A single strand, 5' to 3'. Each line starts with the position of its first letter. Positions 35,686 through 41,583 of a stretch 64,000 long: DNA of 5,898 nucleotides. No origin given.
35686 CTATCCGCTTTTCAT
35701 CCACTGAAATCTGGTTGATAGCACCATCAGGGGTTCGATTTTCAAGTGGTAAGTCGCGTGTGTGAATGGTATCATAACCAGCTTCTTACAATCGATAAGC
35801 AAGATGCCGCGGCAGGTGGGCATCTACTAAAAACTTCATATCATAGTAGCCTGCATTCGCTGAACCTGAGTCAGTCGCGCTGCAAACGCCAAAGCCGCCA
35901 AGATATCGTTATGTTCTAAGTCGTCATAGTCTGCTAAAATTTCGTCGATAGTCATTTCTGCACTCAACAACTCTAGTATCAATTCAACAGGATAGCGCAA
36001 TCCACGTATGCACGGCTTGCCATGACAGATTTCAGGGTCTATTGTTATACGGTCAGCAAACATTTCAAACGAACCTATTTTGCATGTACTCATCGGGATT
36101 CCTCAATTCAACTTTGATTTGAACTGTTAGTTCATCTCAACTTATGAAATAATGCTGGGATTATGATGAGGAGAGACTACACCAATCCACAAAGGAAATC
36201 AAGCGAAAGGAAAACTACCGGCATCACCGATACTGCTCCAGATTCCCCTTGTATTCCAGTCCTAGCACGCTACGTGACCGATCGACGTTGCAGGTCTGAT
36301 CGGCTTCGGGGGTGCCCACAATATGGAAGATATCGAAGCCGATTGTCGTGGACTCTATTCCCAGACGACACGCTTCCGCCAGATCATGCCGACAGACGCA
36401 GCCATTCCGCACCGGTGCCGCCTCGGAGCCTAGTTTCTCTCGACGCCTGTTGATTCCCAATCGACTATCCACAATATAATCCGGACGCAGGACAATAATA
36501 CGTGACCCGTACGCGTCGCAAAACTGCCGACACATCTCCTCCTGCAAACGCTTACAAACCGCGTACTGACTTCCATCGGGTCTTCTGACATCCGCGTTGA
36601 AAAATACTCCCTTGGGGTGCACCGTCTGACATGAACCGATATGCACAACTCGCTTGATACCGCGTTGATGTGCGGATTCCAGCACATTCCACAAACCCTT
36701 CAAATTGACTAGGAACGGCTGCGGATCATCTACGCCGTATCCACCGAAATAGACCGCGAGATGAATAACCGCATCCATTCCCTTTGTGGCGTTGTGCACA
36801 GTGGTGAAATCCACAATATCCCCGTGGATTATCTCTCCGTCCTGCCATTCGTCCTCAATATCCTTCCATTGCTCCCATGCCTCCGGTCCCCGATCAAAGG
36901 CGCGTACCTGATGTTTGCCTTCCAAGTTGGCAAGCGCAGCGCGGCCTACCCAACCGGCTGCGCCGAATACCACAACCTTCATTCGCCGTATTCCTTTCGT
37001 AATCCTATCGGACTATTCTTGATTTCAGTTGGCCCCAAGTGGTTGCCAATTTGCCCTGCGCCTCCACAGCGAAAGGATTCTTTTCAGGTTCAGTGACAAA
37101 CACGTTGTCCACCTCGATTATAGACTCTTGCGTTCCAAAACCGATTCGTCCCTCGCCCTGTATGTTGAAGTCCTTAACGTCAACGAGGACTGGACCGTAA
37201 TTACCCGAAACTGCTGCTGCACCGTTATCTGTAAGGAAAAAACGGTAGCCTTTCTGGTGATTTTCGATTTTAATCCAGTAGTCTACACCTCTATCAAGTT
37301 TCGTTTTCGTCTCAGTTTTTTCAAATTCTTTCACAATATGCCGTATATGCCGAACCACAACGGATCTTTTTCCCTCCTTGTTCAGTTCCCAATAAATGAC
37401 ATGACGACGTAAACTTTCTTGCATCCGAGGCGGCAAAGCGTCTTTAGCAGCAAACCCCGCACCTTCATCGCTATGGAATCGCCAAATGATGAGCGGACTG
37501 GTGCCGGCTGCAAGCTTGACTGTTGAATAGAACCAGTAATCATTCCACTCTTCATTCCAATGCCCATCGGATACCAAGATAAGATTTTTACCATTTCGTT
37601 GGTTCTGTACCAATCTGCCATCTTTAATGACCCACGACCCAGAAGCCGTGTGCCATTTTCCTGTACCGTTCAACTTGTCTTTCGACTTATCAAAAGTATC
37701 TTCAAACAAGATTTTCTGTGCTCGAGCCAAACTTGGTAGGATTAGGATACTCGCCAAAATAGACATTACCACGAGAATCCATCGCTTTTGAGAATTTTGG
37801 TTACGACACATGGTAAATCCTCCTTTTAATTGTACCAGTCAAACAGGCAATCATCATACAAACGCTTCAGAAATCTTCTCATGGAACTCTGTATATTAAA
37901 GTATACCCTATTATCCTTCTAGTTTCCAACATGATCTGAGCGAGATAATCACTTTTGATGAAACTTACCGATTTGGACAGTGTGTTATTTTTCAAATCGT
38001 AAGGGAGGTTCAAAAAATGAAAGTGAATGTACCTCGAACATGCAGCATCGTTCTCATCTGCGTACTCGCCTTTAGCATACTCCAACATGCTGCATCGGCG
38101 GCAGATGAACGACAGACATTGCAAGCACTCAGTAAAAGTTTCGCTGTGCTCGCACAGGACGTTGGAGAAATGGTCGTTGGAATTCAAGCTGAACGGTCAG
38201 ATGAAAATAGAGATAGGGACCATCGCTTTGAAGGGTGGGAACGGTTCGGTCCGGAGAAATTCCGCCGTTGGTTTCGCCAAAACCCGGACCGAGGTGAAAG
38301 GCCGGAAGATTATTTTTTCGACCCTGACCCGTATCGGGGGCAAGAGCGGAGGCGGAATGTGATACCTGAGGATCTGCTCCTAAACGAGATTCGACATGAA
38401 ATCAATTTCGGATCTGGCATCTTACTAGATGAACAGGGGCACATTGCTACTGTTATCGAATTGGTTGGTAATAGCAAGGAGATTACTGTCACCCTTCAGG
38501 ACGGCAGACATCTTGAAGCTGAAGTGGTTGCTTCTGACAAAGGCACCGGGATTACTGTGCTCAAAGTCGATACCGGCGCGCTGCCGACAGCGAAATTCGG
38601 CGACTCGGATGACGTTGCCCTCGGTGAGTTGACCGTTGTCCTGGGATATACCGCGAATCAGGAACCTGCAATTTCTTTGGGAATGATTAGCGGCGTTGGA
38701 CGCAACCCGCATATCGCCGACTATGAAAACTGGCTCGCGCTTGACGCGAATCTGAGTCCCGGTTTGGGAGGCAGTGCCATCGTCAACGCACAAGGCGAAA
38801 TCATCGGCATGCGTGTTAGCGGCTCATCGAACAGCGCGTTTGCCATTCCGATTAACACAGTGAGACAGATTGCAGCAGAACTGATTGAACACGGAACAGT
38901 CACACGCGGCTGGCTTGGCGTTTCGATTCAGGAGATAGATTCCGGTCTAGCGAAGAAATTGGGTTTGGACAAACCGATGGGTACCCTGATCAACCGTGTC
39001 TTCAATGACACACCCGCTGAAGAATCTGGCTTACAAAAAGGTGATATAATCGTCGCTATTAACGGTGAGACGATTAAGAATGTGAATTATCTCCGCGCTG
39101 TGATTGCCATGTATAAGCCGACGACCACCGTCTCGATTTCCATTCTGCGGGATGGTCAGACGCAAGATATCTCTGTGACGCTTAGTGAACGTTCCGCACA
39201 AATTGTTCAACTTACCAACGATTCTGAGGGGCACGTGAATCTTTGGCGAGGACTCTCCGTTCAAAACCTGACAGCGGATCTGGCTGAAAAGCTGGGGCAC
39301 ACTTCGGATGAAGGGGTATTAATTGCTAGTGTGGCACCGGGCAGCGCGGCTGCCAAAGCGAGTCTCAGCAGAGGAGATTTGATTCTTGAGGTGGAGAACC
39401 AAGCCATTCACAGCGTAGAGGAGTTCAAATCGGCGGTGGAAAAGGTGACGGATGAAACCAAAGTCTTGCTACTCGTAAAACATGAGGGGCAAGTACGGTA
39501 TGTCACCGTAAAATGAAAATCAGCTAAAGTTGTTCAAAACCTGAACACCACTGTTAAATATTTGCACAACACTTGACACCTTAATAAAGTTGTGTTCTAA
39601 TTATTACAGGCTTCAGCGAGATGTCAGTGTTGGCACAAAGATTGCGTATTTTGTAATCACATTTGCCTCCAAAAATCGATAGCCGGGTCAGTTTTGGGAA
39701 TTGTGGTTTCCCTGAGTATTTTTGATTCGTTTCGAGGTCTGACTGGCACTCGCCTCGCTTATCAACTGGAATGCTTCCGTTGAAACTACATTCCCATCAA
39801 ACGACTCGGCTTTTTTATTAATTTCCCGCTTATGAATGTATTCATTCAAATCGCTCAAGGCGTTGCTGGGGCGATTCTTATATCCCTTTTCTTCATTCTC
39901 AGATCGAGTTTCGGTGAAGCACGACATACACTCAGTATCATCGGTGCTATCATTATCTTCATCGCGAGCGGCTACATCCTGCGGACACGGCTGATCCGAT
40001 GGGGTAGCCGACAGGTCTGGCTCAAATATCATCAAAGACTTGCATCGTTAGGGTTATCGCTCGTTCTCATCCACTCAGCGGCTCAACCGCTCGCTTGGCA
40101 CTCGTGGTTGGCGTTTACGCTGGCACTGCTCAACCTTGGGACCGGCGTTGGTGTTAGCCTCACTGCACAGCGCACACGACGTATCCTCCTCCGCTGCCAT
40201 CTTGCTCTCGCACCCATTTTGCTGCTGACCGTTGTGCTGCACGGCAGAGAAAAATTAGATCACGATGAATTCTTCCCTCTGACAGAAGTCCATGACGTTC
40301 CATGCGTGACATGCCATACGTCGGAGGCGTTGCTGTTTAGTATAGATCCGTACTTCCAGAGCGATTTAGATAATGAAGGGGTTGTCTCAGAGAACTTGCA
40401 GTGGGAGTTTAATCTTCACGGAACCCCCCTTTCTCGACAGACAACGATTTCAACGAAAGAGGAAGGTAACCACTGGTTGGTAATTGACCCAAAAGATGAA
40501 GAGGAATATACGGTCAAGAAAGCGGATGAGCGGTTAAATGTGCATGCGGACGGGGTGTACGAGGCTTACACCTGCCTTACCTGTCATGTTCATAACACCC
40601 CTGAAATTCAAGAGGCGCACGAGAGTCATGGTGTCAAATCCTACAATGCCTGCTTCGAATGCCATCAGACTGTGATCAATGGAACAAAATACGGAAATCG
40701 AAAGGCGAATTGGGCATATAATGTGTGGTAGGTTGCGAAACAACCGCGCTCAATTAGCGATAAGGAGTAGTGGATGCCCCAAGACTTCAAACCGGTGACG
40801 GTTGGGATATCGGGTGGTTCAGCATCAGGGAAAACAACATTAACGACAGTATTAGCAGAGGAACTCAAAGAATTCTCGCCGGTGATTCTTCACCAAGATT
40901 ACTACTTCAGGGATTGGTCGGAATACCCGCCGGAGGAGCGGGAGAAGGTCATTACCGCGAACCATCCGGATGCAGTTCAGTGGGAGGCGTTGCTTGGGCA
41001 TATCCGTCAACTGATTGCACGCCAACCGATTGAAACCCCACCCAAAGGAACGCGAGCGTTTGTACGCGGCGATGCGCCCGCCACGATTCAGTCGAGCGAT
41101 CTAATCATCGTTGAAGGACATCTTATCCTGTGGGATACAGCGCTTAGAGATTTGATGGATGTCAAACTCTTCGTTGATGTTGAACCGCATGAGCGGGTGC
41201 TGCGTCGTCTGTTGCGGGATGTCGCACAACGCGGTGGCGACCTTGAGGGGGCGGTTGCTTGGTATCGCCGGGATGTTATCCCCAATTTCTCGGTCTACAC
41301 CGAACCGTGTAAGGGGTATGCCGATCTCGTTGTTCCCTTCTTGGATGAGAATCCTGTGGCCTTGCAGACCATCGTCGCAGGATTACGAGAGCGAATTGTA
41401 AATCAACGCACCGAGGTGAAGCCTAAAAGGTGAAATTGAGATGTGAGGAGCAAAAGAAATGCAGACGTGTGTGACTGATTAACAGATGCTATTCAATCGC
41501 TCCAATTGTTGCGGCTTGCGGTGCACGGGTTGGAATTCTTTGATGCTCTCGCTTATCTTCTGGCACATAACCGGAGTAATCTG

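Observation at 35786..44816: Five in-frame stop codons (TAA, TGA, 3xTAG) confined to three minus-strand genes within 9 kb, all with conserved domains continuing across the stops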

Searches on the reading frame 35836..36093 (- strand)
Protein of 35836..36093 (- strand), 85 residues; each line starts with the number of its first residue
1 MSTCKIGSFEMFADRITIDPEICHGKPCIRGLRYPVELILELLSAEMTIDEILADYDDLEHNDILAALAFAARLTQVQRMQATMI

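Call 15: search_protein_families(library=pfam, proteins=[window:35836-36093:-], max_evalue=0.01)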
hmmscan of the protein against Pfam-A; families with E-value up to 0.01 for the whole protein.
window:35836-36093:- (85 aa): 1 family
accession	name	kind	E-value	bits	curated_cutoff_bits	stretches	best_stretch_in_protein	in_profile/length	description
PF04255.20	DUF433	-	5.2e-26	90.7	23.6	1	16-71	1-56/56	Protein of unknown function (DUF433)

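Call 43: search_protein_families(library=ncbifam, proteins=[P0133, window:35839-36093:-], max_evalue=0.001)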
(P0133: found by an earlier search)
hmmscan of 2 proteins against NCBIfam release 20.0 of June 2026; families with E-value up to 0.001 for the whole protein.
P0133 (469 aa): 8 families
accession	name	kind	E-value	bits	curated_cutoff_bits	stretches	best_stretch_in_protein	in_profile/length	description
TIGR03525.2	GldK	equivalog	1.1e-43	150.1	350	2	296-461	219-405/408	T9SS ring complex lipoprotein PorK/GldK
TIGR03440.2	egtB_TIGR03440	equivalog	1.1e-29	103.8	360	2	295-459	272-412/413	ergothioneine biosynthesis protein EgtB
NF041186.1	SenA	equivalog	1.5e-22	80.5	420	2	295-460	269-381/382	selenoneine synthase SenA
NF051459.1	pyoverdine_PvdO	equivalog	3.3e-20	72.3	500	1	207-396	22-225/280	dihydropyoverdine dehydrogenase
TIGR03530.1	GldJ_short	equivalog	1e-14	54.3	382.9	1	348-459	272-388/396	gliding motility lipoprotein GldJ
TIGR03524.1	GldJ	equivalog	2.6e-12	46.2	458.2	1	348-391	321-366/559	gliding motility lipoprotein GldJ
TIGR04344.1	ovoA_Nterm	equivalog_domain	6.3e-11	41.8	400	1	297-390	296-384/444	5-histidylcysteine sulfoxide synthase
TIGR02171.1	Fb_sc_TIGR02171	subfamily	1.4e-06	26.6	544.35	0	315-391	158-219/912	TIGR02171 family lipoprotein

window:35839-36093:- (85 aa): 0 families

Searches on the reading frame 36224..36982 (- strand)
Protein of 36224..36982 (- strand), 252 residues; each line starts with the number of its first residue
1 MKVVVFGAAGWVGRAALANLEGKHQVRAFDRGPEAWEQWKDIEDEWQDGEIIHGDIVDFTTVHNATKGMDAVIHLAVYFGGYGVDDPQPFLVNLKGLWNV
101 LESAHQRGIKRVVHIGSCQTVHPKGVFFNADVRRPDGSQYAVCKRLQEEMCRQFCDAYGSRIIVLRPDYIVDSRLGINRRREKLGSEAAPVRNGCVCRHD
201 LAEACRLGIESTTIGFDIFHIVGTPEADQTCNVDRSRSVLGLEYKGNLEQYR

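Call 15: search_protein_families(library=pfam, proteins=[window:36224-36982:-], max_evalue=0.01)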
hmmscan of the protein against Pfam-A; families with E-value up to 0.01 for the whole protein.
window:36224-36982:- (252 aa): 7 families
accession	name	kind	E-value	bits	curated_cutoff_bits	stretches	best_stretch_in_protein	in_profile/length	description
PF01370.27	Epimerase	-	2.2e-24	86.7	20.9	1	3-167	1-169/240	NAD dependent epimerase/dehydratase family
PF01073.25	3Beta_HSD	-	4.2e-16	59.2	22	1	4-135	1-137/280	3-beta hydroxysteroid dehydrogenase/isomerase family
PF13460.12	NAD_binding_10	-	1.4e-13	51.5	27.2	1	7-205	1-177/184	NAD(P)H-binding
PF16363.11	GDP_Man_Dehyd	-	9.4e-06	25.7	27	1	5-164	2-177/332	GDP-mannose 4,6 dehydratase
PF04321.23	RmlD_sub_bind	-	0.00055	19.5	27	1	1-153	1-138/287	RmlD substrate binding domain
PF05368.20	NmrA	-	0.0017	18.4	27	1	2-76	4-77/298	NmrA-like family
PF07993.18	NAD_binding_4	-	0.0058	16.3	20.1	0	90-172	109-209/258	Male sterility protein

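Call 43: search_protein_families(library=ncbifam, proteins=[P0133], max_evalue=0.001)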
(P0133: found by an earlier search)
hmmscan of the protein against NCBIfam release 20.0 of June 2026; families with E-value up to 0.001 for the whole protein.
P0133 (469 aa): 8 families
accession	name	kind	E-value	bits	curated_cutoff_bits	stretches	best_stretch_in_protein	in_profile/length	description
TIGR03525.2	GldK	equivalog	1.1e-43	150.1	350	2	296-461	219-405/408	T9SS ring complex lipoprotein PorK/GldK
TIGR03440.2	egtB_TIGR03440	equivalog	1.1e-29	103.8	360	2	295-459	272-412/413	ergothioneine biosynthesis protein EgtB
NF041186.1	SenA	equivalog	1.5e-22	80.5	420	2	295-460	269-381/382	selenoneine synthase SenA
NF051459.1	pyoverdine_PvdO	equivalog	3.3e-20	72.3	500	1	207-396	22-225/280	dihydropyoverdine dehydrogenase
TIGR03530.1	GldJ_short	equivalog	1e-14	54.3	382.9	1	348-459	272-388/396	gliding motility lipoprotein GldJ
TIGR03524.1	GldJ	equivalog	2.6e-12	46.2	458.2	1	348-391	321-366/559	gliding motility lipoprotein GldJ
TIGR04344.1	ovoA_Nterm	equivalog_domain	6.3e-11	41.8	400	1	297-390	296-384/444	5-histidylcysteine sulfoxide synthase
TIGR02171.1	Fb_sc_TIGR02171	subfamily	1.4e-06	26.6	544.35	0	315-391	158-219/912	TIGR02171 family lipoprotein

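Call 53: find_encoding_contigs(protein=window:36227-36982:-, flank=10000, max_places=4)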
Protein window:36227-36982:- (252 aa): no gene with exactly this product is on record in the collection.

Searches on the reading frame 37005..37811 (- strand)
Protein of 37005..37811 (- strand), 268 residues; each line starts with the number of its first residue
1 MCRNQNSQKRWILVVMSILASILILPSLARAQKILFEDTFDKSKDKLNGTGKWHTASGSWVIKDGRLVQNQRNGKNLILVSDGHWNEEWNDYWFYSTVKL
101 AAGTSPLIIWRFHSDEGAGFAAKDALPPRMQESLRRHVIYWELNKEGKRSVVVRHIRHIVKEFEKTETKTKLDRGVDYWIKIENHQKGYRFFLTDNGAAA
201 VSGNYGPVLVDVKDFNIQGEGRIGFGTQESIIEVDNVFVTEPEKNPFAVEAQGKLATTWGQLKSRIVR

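Call 15: search_protein_families(library=pfam, proteins=[window:37005-37811:-], max_evalue=0.01)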
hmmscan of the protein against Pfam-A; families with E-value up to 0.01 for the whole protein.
window:37005-37811:- (268 aa): 0 families

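Call 43: search_protein_families(library=ncbifam, proteins=[P0133], max_evalue=0.001)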
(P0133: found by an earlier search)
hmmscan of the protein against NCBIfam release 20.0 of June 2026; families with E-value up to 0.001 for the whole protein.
P0133 (469 aa): 8 families
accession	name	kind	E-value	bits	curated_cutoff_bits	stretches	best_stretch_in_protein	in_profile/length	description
TIGR03525.2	GldK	equivalog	1.1e-43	150.1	350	2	296-461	219-405/408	T9SS ring complex lipoprotein PorK/GldK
TIGR03440.2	egtB_TIGR03440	equivalog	1.1e-29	103.8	360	2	295-459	272-412/413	ergothioneine biosynthesis protein EgtB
NF041186.1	SenA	equivalog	1.5e-22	80.5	420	2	295-460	269-381/382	selenoneine synthase SenA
NF051459.1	pyoverdine_PvdO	equivalog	3.3e-20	72.3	500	1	207-396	22-225/280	dihydropyoverdine dehydrogenase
TIGR03530.1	GldJ_short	equivalog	1e-14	54.3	382.9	1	348-459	272-388/396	gliding motility lipoprotein GldJ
TIGR03524.1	GldJ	equivalog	2.6e-12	46.2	458.2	1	348-391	321-366/559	gliding motility lipoprotein GldJ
TIGR04344.1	ovoA_Nterm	equivalog_domain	6.3e-11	41.8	400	1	297-390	296-384/444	5-histidylcysteine sulfoxide synthase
TIGR02171.1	Fb_sc_TIGR02171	subfamily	1.4e-06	26.6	544.35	0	315-391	158-219/912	TIGR02171 family lipoprotein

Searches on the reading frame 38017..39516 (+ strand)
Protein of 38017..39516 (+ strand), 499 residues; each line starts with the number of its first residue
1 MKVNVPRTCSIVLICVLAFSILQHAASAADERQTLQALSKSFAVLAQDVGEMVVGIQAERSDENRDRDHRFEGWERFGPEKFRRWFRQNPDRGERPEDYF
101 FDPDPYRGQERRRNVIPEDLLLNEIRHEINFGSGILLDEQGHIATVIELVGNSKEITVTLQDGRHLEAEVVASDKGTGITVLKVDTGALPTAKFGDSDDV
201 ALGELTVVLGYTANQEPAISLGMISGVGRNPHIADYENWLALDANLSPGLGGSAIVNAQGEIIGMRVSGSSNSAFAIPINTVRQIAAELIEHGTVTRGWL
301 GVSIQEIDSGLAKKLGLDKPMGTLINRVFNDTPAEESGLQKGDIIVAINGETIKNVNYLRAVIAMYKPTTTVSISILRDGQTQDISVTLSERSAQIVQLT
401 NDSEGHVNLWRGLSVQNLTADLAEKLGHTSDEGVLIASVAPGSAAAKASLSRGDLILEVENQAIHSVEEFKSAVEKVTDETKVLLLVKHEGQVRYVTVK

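Call 15: search_protein_families(library=pfam, proteins=[window:38017-39516:+], max_evalue=0.01)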
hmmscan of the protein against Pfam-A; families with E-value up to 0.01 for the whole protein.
window:38017-39516:+ (499 aa): 8 families
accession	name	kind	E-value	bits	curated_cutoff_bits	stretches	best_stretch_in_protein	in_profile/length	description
PF13180.12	PDZ_2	-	3.8e-27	94.8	27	2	299-389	2-80/80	PDZ domain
PF00595.29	PDZ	-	2.9e-23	82.5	23.2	2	294-376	7-80/81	PDZ domain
PF13365.12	Trypsin_2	-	7.3e-22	79.1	27.6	1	132-265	1-144/144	Trypsin-like peptidase domain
PF17820.7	PDZ_6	-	1.1e-19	70.4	27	2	330-364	7-41/54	PDZ domain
PF14685.13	PDZ_Tricorn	-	7.8e-06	26.2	25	0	333-382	32-83/88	Tricorn protease PDZ domain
PF04495.20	GRASP55_65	-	5.5e-05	24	27.7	0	425-498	36-111/138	GRASP55/65 PDZ-like domain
PF12812.13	PDZ_1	-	0.00025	21.5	28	1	411-480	11-78/78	PDZ-like domain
PF19805.5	DUF6288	-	0.0038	16.9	26.3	0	325-358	5-37/402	Family of unknown function (DUF6288)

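Call 17: find_encoding_contigs(protein=window:38017-39516:+, flank=10000, max_places=10)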
Protein window:38017-39516:+ (499 aa): no gene with exactly this product is on record in the collection.

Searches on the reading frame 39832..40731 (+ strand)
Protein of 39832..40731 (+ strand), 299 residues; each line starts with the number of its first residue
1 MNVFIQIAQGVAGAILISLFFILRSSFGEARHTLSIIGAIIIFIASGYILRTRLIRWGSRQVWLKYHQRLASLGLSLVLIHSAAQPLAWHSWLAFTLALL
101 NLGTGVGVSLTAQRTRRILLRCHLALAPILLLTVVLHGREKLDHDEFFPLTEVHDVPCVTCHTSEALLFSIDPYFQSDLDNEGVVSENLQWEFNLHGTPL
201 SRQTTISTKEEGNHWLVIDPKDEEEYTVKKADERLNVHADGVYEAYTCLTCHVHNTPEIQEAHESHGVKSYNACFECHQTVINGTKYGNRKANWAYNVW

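Call 15: search_protein_families(library=pfam, proteins=[window:39832-40731:+], max_evalue=0.01)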
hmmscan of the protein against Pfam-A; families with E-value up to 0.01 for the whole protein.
window:39832-40731:+ (299 aa): 1 family
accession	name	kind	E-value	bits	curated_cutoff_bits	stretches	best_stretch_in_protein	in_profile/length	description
PF14537.11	Cytochrom_c3_2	-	0.0058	17.5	25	0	245-283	6-38/79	Cytochrome c3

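Call 43: search_protein_families(library=ncbifam, proteins=[P0133], max_evalue=0.001)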
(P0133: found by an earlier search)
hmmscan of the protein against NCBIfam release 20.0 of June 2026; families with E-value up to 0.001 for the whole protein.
P0133 (469 aa): 8 families
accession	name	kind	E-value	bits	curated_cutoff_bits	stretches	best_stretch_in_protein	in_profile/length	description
TIGR03525.2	GldK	equivalog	1.1e-43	150.1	350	2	296-461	219-405/408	T9SS ring complex lipoprotein PorK/GldK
TIGR03440.2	egtB_TIGR03440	equivalog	1.1e-29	103.8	360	2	295-459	272-412/413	ergothioneine biosynthesis protein EgtB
NF041186.1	SenA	equivalog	1.5e-22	80.5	420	2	295-460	269-381/382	selenoneine synthase SenA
NF051459.1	pyoverdine_PvdO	equivalog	3.3e-20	72.3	500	1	207-396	22-225/280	dihydropyoverdine dehydrogenase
TIGR03530.1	GldJ_short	equivalog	1e-14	54.3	382.9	1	348-459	272-388/396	gliding motility lipoprotein GldJ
TIGR03524.1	GldJ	equivalog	2.6e-12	46.2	458.2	1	348-391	321-366/559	gliding motility lipoprotein GldJ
TIGR04344.1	ovoA_Nterm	equivalog_domain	6.3e-11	41.8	400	1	297-390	296-384/444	5-histidylcysteine sulfoxide synthase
TIGR02171.1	Fb_sc_TIGR02171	subfamily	1.4e-06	26.6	544.35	0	315-391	158-219/912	TIGR02171 family lipoprotein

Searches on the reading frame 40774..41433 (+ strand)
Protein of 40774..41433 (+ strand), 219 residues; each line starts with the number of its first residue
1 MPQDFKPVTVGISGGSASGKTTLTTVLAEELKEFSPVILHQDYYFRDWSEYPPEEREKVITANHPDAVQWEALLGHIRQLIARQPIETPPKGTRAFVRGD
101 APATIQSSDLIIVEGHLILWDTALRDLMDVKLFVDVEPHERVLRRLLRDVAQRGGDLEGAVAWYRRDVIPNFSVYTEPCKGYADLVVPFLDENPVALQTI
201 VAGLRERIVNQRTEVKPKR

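Call 14: find_encoding_contigs(protein=window:40774-41433:+, flank=10000, max_places=10)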
Protein window:40774-41433:+ (219 aa): no gene with exactly this product is on record in the collection.

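Call 15: search_protein_families(library=pfam, proteins=[window:40774-41433:+], max_evalue=0.01)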
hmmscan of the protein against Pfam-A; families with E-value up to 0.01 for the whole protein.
window:40774-41433:+ (219 aa): 7 families
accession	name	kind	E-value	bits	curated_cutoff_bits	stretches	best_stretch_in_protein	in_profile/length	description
PF00485.24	PRK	-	2.2e-23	83.6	22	1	10-195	2-195/196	Phosphoribulokinase / Uridine kinase family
PF13238.12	AAA_18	-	5.7e-05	24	29.4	1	10-149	1-112/128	AAA domain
PF06414.18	Zeta_toxin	-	0.00069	19.6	22.3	1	2-70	11-83/199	Zeta toxin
PF01121.26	CoaE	-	0.0016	18.6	27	0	9-29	2-22/180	Dephospho-CoA kinase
PF13207.12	AAA_17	-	0.0024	18.6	27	0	107-155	70-127/136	AAA domain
PF02224.24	Cytidylate_kin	-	0.003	17.7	26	0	11-32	2-23/211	Cytidylate kinase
PF13671.12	AAA_33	-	0.0053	17.5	27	0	14-79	6-65/143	AAA domain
